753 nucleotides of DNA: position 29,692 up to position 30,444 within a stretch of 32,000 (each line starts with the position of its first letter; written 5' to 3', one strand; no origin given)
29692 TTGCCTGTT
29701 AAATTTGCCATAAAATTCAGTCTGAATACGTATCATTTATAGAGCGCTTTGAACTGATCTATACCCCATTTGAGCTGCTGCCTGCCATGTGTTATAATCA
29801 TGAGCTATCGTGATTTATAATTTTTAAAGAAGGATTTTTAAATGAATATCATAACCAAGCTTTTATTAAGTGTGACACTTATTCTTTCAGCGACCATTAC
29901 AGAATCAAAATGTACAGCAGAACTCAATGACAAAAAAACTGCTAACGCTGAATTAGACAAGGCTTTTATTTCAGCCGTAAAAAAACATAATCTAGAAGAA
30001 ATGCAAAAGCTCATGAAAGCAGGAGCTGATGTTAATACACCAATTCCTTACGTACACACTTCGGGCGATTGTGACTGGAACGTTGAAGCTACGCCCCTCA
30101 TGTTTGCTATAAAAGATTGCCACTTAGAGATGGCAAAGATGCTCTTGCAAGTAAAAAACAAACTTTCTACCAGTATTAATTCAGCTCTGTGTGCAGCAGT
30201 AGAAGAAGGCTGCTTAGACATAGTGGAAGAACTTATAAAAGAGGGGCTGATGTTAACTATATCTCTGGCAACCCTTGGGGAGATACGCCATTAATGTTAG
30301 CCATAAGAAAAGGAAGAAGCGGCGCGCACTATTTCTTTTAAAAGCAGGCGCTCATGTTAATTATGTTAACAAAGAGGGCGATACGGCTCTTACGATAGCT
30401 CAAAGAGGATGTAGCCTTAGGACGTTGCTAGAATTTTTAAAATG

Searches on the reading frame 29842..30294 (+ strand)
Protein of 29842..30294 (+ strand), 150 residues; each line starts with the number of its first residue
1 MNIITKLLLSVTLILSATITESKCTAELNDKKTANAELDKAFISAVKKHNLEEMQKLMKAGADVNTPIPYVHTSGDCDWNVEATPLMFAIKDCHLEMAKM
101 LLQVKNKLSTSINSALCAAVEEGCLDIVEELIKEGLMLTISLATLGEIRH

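Call 46: search_protein_families(library=pfam, proteins=[window:29842-30294:+], max_evalue=0.001)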
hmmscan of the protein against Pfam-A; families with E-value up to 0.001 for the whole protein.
window:29842-30294:+ (150 aa): 5 families
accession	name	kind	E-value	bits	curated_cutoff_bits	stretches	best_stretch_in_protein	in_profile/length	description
PF13857.12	Ank_5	-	6.1e-11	42.9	27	1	76-112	8-48/56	Ankyrin repeats (many copies)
PF12796.13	Ank_2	-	1.8e-10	41.7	27.3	1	77-135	20-83/90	Ankyrin repeats (3 copies)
PF00023.36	Ank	-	6.5e-10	39.2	21.1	0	84-103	4-23/33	Ankyrin repeat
PF13606.12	Ank_3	-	1.4e-06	28.5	22.3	0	84-105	4-25/30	Ankyrin repeat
PF13637.12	Ank_4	-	2.4e-06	28.1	22.7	0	44-102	3-50/50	Ankyrin repeats (many copies)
